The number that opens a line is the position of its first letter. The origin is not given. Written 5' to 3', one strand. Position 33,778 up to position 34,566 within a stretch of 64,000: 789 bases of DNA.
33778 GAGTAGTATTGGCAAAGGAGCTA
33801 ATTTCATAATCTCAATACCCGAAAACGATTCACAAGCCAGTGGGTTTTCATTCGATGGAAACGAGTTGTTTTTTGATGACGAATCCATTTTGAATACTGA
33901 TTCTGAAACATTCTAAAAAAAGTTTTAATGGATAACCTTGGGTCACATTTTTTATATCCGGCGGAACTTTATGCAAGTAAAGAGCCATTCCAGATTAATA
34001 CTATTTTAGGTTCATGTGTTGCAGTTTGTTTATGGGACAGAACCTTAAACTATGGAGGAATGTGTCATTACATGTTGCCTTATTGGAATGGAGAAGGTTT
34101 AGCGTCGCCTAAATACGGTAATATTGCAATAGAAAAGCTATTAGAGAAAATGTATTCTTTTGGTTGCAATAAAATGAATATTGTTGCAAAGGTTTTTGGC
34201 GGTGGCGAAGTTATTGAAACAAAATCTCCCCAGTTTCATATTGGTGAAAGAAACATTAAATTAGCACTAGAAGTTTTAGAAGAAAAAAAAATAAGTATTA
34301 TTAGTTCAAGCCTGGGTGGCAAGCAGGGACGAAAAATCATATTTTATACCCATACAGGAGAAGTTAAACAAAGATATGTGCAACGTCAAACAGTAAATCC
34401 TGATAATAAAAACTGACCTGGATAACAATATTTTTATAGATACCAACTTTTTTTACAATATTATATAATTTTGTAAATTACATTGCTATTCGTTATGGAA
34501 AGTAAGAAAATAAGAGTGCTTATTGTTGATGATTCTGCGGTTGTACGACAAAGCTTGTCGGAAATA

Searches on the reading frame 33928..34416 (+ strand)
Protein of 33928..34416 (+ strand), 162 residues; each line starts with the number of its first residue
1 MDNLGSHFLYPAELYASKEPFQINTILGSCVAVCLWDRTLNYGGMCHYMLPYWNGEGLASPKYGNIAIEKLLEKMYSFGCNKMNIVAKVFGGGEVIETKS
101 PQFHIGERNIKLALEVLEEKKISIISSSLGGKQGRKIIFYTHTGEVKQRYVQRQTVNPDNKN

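Call 13: search_protein_families(library=pfam, proteins=[window:33928-34416:+], max_evalue=0.001)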
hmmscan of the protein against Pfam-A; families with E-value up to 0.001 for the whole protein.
window:33928-34416:+ (162 aa): 1 family
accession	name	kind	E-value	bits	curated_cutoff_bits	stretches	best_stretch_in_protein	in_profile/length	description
PF03975.18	CheD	-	2.6e-27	95.5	25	1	49-148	1-106/108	CheD chemotactic sensory transduction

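Call 84: search_dna_similar(query=window:33928-34416:+, collection=plasmids, mode=protein, max_evalue=0.00001, max_rows=40, rows=spread)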
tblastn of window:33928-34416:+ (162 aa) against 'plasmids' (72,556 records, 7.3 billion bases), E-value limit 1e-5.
Records with a match: 266; places in all: 267; records where one place covers at least 80% of the query: 174.
Best place of each record, by identity: <60% 266.
By first word of the organism name: Ralstonia 136; Phaeobacter 59; Azospirillum 19; Leisingera 16; Sinorhizobium 5; Cupriavidus 4; Vibrio 4; Acetobacter 3; Tritonibacter 3; Desulfolutivibrio 2; and 13 more.
By predicted mobility (MOB-suite, as given by PLSDB): non-mobilizable 152; mobilizable 114.
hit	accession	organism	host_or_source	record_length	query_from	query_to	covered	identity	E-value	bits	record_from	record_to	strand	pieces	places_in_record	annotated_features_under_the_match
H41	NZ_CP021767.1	Ralstonia solanacearum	Solanum lycopersicum,Tomato with ...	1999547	11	159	92%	36.8%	3e-18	87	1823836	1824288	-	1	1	none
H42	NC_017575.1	Ralstonia solanacearum Po82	-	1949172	11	159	92%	36.8%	9e-18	86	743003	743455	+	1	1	none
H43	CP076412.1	Ralstonia wenshanensis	soil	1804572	11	154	89%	38.1%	2e-18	88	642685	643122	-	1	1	cheD: chemoreceptor glutamine deamidase CheD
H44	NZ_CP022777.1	Ralstonia solanacearum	Solanum tuberosum,single cell,Potato ...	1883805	11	154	89%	37.4%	6e-18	87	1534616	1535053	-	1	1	none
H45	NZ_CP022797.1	Ralstonia solanacearum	Solanum tuberosum,single cell,Potato ...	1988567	11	154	89%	37.4%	6e-18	87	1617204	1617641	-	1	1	none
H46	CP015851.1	Ralstonia solanacearum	Rhizoma kaempferiae,cell culture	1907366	11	154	89%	37.4%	7e-18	86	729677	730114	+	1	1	chemotaxis protein CheD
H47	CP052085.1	Ralstonia solanacearum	tomato,cell culture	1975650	11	154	89%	37.4%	7e-18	86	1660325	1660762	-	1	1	none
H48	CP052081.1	Ralstonia solanacearum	tomato,cell culture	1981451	11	154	89%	37.4%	7e-18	86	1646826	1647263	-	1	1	none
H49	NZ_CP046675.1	Ralstonia nicotianae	tobacco,cell culture,leaf veins ...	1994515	11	154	89%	37.4%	7e-18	86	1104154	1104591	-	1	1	none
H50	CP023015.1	Ralstonia solanacearum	Solanum tuberosum,single cell,Potato ...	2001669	11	154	89%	37.4%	7e-18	86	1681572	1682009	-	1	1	chemoreceptor glutamine deamidase CheD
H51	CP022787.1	Ralstonia solanacearum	Solanum tuberosum,single cell,Potato ...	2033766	11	154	89%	37.4%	7e-18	86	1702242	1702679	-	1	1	chemoreceptor glutamine deamidase CheD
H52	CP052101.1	Ralstonia solanacearum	tomato,cell culture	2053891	11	154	89%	37.4%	7e-18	86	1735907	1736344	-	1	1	none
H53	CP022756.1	Ralstonia solanacearum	Solanum tuberosum,single cell,Potato ...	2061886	11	154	89%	37.4%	7e-18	86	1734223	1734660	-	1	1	chemoreceptor glutamine deamidase CheD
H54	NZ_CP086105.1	Ralstonia sp. RS650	sunflower,cell culture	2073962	11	154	89%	37.4%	7e-18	86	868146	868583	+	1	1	none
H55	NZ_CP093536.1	Ralstonia pseudosolanacearum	cell culture,pepper stem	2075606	11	154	89%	37.4%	7e-18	86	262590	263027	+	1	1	none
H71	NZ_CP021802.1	Sinorhizobium meliloti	Medicago sativa,Single Cell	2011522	23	148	78%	34.1%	1e-7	57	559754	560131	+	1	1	none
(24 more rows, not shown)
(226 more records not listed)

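Call 85: get_annotated_region(hit=H71, flank=8000)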
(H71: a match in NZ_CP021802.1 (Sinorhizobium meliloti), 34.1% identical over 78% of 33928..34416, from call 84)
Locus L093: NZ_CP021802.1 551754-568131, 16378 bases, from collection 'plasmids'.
description: Sinorhizobium meliloti strain USDA1021 plasmid psymB, complete sequence
organism: Sinorhizobium meliloti (NCBI taxid 382)
taxonomy: Bacteria; Pseudomonadota; Alphaproteobacteria; Hyphomicrobiales; Rhizobiaceae; Sinorhizobium; Sinorhizobium meliloti
host: -; source: Medicago sativa,Single Cell; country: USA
typing (MOB-suite, as given by PLSDB): mobilizable; relaxase MOBQ
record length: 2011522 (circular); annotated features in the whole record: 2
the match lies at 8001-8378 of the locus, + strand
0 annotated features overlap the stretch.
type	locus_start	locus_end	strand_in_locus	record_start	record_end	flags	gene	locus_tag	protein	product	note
